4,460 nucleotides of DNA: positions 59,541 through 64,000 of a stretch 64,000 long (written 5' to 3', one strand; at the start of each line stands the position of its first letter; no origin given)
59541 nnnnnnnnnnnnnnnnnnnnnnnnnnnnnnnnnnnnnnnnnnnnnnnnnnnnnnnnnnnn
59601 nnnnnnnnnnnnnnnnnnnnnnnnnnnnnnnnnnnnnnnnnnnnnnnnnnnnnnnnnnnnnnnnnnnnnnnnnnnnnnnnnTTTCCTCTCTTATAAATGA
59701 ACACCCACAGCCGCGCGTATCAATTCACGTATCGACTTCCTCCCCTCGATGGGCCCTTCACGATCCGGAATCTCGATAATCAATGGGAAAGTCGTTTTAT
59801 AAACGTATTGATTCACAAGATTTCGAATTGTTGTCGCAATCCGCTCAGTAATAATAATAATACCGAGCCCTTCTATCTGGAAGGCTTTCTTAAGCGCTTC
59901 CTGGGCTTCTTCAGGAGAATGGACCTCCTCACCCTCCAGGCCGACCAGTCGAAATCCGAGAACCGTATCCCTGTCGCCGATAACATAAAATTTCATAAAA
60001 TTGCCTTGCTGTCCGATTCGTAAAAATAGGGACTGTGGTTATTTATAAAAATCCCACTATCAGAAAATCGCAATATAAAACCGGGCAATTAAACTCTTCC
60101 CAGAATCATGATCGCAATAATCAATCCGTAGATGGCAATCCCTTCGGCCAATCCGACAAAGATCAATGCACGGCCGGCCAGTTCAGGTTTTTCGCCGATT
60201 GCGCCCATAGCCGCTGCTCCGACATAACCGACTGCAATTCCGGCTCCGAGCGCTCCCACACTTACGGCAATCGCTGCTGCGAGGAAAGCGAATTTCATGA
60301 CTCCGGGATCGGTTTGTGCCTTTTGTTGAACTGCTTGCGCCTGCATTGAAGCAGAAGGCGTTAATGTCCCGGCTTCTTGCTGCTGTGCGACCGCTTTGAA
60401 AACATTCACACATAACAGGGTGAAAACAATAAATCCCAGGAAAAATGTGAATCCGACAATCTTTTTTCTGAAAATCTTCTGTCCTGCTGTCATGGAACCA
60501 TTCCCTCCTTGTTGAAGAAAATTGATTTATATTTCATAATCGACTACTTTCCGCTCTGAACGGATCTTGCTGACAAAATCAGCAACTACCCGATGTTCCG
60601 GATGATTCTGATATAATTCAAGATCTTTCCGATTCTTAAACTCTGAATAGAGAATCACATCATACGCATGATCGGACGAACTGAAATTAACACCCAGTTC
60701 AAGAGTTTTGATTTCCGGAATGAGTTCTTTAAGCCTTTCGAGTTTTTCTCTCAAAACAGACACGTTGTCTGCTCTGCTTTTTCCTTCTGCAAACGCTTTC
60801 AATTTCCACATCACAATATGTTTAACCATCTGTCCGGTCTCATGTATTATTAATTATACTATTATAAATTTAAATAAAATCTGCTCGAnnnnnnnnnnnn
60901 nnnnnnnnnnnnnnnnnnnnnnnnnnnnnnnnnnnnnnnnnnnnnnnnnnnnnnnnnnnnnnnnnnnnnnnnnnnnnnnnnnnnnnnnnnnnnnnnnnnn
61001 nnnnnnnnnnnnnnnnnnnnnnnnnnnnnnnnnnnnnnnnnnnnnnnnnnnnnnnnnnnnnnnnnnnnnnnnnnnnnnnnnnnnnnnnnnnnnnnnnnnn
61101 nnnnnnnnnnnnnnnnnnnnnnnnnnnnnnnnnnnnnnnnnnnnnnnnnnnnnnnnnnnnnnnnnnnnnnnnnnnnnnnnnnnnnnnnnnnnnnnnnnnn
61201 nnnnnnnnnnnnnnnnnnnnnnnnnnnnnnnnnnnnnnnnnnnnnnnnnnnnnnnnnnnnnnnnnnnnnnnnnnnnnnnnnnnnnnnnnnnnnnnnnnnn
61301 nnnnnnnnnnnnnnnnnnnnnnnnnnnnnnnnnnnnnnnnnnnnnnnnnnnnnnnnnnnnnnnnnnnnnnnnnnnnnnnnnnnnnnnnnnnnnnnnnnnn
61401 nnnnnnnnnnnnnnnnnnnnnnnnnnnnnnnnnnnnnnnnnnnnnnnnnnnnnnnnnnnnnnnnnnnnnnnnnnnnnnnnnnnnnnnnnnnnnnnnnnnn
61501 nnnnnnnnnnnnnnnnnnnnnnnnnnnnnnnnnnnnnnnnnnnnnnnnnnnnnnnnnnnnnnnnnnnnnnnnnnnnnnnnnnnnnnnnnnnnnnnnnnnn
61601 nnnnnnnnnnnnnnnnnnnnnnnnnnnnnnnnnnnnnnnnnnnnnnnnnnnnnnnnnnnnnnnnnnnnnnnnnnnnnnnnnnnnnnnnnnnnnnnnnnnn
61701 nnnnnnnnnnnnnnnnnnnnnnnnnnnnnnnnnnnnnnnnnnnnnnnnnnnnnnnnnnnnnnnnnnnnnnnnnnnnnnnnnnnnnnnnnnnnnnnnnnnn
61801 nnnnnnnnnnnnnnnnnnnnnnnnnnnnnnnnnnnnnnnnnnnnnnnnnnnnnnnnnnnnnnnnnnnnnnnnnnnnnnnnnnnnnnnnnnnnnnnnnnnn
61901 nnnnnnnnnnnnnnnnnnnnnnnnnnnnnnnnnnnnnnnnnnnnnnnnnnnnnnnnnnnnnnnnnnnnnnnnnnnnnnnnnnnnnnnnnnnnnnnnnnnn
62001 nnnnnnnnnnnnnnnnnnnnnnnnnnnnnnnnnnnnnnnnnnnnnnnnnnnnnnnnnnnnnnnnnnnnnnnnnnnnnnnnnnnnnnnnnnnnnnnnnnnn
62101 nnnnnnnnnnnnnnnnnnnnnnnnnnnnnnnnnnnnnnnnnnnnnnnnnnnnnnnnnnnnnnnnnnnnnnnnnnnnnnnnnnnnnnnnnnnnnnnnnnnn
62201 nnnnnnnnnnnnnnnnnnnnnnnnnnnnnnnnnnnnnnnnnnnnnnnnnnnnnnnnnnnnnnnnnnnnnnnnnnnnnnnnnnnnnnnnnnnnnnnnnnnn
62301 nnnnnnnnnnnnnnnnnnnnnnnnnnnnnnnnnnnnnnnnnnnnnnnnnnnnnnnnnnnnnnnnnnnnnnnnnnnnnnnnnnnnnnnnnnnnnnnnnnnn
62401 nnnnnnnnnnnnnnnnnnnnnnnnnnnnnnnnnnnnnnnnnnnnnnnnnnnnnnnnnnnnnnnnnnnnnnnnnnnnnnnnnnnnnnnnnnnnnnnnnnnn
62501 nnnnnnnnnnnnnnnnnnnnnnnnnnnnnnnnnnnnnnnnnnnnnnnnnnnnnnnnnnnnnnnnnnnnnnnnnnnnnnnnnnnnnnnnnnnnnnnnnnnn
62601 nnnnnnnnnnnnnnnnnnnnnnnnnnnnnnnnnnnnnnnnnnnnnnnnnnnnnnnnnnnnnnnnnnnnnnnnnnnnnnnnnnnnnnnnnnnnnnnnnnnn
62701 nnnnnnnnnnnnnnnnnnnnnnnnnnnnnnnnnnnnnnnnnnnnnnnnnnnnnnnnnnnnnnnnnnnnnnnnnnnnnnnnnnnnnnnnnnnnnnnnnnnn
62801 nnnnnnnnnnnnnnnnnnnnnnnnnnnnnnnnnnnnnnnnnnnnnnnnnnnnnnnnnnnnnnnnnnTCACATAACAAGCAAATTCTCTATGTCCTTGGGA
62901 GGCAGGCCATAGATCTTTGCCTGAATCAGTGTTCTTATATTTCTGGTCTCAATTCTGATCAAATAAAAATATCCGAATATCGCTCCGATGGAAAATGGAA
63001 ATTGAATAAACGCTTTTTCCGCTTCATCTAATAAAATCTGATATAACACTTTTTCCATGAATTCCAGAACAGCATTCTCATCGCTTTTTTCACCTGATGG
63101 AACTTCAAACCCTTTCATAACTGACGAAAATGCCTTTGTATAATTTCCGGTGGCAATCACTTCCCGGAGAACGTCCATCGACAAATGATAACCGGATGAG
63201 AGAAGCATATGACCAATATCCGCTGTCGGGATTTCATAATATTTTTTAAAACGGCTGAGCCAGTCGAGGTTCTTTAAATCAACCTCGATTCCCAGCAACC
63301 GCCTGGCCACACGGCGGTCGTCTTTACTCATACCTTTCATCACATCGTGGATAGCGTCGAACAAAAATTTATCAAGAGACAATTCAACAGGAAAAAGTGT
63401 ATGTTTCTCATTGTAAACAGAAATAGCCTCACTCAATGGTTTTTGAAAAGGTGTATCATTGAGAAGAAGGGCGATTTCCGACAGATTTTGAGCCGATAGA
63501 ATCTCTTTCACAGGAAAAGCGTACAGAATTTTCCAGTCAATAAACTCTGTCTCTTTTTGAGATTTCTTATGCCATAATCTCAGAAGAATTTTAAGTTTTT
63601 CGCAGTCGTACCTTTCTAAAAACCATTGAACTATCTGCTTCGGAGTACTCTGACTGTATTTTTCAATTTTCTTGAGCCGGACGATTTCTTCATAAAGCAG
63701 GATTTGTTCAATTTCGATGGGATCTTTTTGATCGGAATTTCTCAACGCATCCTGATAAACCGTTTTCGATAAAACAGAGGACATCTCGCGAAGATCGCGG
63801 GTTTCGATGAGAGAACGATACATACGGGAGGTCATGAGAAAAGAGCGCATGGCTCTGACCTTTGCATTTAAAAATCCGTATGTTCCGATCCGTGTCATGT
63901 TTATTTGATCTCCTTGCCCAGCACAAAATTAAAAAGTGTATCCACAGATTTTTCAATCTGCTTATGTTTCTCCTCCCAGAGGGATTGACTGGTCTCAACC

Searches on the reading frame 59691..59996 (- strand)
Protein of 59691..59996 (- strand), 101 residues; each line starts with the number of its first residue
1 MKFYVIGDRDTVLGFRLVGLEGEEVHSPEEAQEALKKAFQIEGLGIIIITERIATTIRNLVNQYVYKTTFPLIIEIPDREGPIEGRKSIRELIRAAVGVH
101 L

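Call 28: search_protein_families(library=ncbifam, proteins=[window:59691-59996:-], max_evalue=0.01)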
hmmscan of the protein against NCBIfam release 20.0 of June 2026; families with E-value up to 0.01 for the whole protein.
window:59691-59996:- (101 aa): 5 families
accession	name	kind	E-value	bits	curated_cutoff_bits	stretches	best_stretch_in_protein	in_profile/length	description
NF003047.0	PRK03957.1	equivalog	1.7e-27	95.7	101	1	1-101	1-98/100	V-type ATP synthase subunit F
NF002384.0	PRK01395.1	equivalog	2.7e-17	62.8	114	1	2-100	5-102/104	V-type ATP synthase subunit F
NF002577.0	PRK02228.1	equivalog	1.9e-12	47.7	112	1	2-101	3-99/101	V-type ATP synthase subunit F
TIGR01101.1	V_ATP_synt_F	equivalog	9.1e-09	35.6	90.25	1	5-88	12-105/121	V-type ATPase subunit F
NF002256.0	PRK01189.1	equivalog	1.5e-07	31.9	149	1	4-99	6-99/104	V-type ATP synthase subunit F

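Call 29: search_protein_families(library=pfam, proteins=[window:59691-59996:-], max_evalue=0.01)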
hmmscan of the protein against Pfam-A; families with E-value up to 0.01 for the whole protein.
window:59691-59996:- (101 aa): 1 family
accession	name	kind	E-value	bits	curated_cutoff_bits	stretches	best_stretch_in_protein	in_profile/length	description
PF01990.22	ATP-synt_F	-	5.3e-27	94.4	23.5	1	4-93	2-91/91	ATP synthase (F/14-kDa) subunit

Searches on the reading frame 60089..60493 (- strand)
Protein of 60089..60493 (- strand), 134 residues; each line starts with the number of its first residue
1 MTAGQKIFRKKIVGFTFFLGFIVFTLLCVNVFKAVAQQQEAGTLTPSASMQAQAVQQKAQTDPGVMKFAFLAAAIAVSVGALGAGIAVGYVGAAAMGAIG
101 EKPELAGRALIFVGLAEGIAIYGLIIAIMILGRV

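Call 28: search_protein_families(library=ncbifam, proteins=[window:60089-60493:-], max_evalue=0.01)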
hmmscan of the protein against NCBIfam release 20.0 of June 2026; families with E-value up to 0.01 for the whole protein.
window:60089-60493:- (134 aa): 13 families
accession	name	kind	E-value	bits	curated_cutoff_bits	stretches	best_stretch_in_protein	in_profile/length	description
NF004888.0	PRK06251.1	equivalog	1.9e-16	60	101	1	50-131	21-98/102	V-type ATP synthase subunit K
NF004913.0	PRK06271.1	equivalog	2.1e-10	40.3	211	1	70-131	9-70/220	V-type ATP synthase subunit K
NF005124.0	PRK06558.1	equivalog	9.5e-10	38.5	127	1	66-133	14-81/159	V-type ATP synthase subunit K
NF009999.0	PRK13471.1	equivalog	4e-08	33.4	124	1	69-131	16-82/85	F0F1 ATP synthase subunit C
NF009998.0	PRK13468.1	equivalog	1.2e-07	31.9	116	1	69-131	11-77/88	F0F1 ATP synthase subunit C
NF011483.0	PRK14893.1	equivalog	2.4e-07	30.9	188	1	69-131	11-73/162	V-type ATP synthase subunit K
NF005521.0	PRK07159.1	equivalog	5.8e-07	29.5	122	1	50-130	14-97/101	F0F1 ATP synthase subunit C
NF005608.0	PRK07354.1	equivalog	1.6e-06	28.6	128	1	68-131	8-75/81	F0F1 ATP synthase subunit C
NF005363.0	PRK06876.1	equivalog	6.7e-06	25.9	71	1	65-131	4-74/80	F0F1 ATP synthase subunit C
TIGR01100.1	V_ATP_synt_C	equivalog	7.8e-05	22.9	61.45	1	68-132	2-66/108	V-type ATPase subunit C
NF006219.0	PRK08344.1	equivalog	0.00013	21.8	108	1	67-131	5-69/161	V-type ATP synthase subunit K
TIGR03322.1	alt_F1F0_F0_C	exception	0.0018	18.8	130.85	1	70-130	11-75/86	alternate F1F0 ATPase, F0 subunit C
NF005900.0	PRK07874.1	equivalog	0.009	16.3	114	0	73-127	19-77/80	ATP synthase F0 subunit C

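Call 29: search_protein_families(library=pfam, proteins=[window:60089-60493:-], max_evalue=0.01)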
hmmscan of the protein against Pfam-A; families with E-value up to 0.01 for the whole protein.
window:60089-60493:- (134 aa): 1 family
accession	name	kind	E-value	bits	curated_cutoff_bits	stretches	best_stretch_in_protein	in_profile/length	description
PF00137.26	ATP-synt_C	-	1.2e-15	57.9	24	1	71-130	1-60/60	ATP synthase subunit C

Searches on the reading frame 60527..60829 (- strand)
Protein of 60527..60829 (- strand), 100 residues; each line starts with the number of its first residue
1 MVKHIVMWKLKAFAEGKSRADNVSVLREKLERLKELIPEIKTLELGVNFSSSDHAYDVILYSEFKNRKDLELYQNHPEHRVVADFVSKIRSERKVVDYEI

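Call 28: search_protein_families(library=ncbifam, proteins=[window:60527-60829:-], max_evalue=0.01)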
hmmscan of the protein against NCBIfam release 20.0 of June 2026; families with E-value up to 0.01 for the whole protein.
window:60527-60829:- (100 aa): 0 families

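Call 29: search_protein_families(library=pfam, proteins=[window:60527-60829:-], max_evalue=0.01)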
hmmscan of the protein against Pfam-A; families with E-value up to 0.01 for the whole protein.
window:60527-60829:- (100 aa): 1 family
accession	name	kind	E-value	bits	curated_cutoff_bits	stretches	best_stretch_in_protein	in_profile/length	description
PF07876.18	Dabb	-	1.5e-25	90.1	25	1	2-99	1-95/96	Stress responsive A/B Barrel Domain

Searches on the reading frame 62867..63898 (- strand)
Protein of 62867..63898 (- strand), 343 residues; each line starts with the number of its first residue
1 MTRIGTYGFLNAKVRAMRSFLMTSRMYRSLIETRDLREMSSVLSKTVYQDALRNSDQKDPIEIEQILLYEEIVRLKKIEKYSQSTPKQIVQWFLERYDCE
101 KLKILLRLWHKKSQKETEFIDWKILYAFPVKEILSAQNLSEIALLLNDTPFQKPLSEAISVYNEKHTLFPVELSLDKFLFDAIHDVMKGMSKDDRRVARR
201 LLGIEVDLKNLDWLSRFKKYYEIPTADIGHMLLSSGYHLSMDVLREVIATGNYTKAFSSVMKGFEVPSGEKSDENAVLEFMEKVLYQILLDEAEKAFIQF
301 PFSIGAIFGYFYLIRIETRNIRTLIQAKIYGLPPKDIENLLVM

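Call 28: search_protein_families(library=ncbifam, proteins=[window:62867-63898:-], max_evalue=0.01)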
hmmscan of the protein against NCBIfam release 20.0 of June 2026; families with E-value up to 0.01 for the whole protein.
window:62867-63898:- (343 aa): 6 families
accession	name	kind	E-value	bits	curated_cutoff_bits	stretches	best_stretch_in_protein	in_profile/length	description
TIGR02923.1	AhaC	equivalog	4.1e-39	134.9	240.5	1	6-342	4-348/348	ATP synthase A1 subunit C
NF002267.0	PRK01198.1-3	equivalog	2.8e-35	122.2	488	1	6-342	47-389/390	V-type ATP synthase subunit C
NF002266.0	PRK01198.1-2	equivalog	4.2e-29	101.6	270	1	9-342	8-329/333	V-type ATP synthase subunit C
NF002268.0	PRK01198.1-4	equivalog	1.1e-26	94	381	1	5-343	9-346/346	V-type ATP synthase subunit C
NF002265.0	PRK01198.1-1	equivalog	3.3e-19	69.1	534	1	6-343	8-351/352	V-type ATP synthase subunit C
NF002269.0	PRK01198.1-5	equivalog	2.7e-14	53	574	1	6-340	34-364/369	V-type ATP synthase subunit C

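Call 29: search_protein_families(library=pfam, proteins=[window:62867-63898:-], max_evalue=0.01)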
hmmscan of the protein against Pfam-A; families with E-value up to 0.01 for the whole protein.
window:62867-63898:- (343 aa): 1 family
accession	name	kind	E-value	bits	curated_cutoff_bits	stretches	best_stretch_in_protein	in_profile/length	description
PF01992.21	vATP-synt_AC39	-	1.5e-60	205.7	29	1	10-339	1-338/339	ATP synthase (C/AC39) subunit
